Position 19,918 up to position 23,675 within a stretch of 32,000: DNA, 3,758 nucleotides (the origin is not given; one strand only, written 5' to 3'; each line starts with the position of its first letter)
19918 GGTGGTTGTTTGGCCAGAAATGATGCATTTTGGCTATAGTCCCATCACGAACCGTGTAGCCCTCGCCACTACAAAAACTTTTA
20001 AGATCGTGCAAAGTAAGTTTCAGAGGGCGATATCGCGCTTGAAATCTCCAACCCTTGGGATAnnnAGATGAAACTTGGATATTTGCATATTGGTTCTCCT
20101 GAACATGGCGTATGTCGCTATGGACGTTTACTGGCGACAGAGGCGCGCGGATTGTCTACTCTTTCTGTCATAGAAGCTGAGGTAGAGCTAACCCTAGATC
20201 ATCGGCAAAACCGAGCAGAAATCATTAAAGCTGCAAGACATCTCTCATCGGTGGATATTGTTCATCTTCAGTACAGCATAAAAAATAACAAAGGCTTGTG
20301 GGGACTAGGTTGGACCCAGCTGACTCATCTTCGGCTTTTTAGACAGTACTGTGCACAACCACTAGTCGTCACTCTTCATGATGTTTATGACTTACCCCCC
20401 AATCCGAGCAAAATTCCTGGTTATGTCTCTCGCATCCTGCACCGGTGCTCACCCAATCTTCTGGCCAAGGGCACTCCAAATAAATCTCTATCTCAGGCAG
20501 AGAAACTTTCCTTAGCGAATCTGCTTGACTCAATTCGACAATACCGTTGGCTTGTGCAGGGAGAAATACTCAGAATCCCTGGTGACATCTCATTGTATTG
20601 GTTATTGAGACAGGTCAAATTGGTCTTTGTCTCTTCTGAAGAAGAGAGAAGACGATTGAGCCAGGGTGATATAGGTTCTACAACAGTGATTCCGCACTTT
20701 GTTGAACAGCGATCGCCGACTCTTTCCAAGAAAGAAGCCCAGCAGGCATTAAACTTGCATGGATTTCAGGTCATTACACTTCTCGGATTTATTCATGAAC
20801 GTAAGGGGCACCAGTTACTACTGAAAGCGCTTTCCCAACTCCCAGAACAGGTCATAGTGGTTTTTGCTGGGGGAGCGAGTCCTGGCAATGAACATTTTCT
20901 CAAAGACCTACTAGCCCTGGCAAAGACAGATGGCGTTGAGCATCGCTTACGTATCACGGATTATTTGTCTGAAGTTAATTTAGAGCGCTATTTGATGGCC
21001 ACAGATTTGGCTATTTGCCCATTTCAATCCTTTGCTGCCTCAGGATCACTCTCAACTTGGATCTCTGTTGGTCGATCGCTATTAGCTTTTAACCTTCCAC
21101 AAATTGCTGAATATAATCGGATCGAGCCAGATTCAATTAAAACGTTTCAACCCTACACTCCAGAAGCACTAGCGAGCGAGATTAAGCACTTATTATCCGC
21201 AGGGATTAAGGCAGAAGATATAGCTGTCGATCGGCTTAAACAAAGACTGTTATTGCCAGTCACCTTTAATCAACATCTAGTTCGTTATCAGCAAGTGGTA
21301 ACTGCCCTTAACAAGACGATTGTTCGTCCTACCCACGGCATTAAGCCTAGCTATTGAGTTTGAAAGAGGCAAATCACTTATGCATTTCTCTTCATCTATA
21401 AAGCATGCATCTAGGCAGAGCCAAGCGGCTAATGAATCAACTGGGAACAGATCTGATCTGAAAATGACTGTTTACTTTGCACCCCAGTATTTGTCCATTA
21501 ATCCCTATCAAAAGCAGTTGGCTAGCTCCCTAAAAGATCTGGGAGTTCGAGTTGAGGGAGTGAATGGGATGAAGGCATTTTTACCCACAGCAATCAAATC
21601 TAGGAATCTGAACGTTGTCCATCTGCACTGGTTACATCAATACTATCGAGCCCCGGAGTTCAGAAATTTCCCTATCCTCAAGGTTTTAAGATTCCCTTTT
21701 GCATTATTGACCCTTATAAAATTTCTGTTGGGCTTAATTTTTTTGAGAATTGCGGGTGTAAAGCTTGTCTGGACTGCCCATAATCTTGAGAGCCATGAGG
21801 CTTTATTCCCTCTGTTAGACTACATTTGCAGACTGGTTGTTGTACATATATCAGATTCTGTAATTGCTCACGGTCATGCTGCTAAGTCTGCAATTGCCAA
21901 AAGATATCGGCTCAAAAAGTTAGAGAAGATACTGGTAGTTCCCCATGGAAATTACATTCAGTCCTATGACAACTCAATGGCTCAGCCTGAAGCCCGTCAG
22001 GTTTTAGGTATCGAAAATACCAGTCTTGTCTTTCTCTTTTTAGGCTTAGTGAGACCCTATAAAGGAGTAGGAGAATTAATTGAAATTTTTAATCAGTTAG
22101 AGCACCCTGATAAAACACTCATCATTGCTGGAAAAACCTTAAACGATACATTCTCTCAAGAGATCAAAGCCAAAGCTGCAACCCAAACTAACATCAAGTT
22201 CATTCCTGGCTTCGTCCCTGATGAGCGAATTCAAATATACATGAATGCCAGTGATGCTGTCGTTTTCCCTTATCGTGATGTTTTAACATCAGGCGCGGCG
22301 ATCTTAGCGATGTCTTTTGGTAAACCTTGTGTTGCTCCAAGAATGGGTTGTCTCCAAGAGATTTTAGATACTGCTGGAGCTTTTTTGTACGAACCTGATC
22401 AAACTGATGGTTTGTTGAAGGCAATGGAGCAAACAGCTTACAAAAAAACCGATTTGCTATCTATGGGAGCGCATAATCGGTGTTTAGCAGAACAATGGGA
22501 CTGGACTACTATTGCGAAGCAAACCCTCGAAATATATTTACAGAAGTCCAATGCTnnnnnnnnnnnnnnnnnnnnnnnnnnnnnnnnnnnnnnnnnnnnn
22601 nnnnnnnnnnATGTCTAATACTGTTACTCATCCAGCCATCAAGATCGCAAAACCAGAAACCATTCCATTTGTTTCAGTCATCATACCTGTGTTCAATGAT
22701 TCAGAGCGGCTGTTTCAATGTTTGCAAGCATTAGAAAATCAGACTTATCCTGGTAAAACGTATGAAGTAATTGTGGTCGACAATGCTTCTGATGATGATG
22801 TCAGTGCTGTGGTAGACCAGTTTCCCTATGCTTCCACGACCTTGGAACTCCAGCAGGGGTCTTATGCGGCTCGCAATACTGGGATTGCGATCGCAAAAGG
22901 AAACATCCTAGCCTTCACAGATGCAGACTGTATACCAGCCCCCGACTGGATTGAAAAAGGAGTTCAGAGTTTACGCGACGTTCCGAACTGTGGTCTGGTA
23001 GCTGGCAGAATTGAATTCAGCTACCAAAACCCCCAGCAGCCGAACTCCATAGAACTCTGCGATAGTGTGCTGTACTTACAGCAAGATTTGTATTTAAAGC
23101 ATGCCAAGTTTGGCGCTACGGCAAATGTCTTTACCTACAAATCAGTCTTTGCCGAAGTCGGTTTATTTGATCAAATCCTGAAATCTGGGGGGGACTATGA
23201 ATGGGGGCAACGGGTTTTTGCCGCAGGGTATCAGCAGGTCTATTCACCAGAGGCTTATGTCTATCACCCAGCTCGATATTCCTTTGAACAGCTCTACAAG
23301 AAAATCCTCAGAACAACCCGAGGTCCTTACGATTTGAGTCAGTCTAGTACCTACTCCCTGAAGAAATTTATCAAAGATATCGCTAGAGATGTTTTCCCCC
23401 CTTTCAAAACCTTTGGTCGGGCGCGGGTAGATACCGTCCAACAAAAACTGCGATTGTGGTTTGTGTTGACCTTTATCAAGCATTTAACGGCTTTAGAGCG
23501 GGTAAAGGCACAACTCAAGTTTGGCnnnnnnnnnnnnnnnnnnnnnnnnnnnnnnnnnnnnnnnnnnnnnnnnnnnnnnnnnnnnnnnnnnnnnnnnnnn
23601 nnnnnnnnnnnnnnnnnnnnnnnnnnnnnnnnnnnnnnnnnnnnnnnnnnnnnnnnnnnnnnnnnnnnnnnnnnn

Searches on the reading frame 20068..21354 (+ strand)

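Call 9: search_protein_families(library=pfam, proteins=[window:20068-21354:+], max_evalue=0.001)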
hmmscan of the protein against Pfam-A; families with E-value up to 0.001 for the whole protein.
window:20068-21354:+ (429 aa): 2 families
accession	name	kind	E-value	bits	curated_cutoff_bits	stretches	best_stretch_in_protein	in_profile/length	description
PF13692.12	Glyco_trans_1_4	-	1.2e-09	39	27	1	235-377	3-141/142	Glycosyl transferases group 1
PF00534.26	Glycos_transf_1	-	1.8e-08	34.6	26.4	1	225-384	6-164/172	Glycosyl transferases group 1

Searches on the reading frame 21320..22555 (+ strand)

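Call 9: search_protein_families(library=pfam, proteins=[window:21320-22555:+], max_evalue=0.001)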
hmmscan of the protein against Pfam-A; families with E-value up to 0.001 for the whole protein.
window:21320-22555:+ (412 aa): 3 families
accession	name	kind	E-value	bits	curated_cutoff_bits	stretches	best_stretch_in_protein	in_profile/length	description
PF00534.26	Glycos_transf_1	-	2e-16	60.4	26.4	1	222-371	2-154/172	Glycosyl transferases group 1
PF13692.12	Glyco_trans_1_4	-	5.4e-15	56.3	27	1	237-371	3-138/142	Glycosyl transferases group 1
PF13439.12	Glyco_transf_4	-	7.5e-05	23.2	28.5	1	66-210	10-165/170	Glycosyltransferase Family 4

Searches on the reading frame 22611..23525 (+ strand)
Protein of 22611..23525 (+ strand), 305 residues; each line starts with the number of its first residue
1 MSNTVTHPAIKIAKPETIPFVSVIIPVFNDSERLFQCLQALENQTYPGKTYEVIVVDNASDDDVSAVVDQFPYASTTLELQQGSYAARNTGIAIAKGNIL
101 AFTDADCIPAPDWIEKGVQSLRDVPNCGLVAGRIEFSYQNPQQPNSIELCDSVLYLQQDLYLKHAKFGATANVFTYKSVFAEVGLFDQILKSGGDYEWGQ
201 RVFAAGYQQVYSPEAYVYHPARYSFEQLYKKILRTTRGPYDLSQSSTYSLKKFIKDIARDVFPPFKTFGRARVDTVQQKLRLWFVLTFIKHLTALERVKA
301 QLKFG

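Call 9: search_protein_families(library=pfam, proteins=[window:22611-23525:+], max_evalue=0.001)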
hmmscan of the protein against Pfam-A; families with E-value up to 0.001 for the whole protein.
window:22611-23525:+ (305 aa): 5 families
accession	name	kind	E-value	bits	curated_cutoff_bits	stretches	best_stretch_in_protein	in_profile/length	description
PF00535.33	Glycos_transf_2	-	2e-25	90.1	23.3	1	22-148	1-130/168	Glycosyl transferase family 2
PF13641.12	Glyco_tranf_2_3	-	1.5e-13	51.7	27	1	21-237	3-229/230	Glycosyltransferase like family 2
PF10111.15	Glyco_tranf_2_2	-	1.4e-11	44.9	27.3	1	22-205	1-202/276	Glycosyltransferase like family 2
PF13632.12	Glyco_trans_2_3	-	7e-05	23.2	27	1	102-238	4-142/198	Glycosyl transferase family group 2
PF13506.12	Glyco_transf_21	-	0.0005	20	21.7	1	91-234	25-171/174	Glycosyl transferase family 21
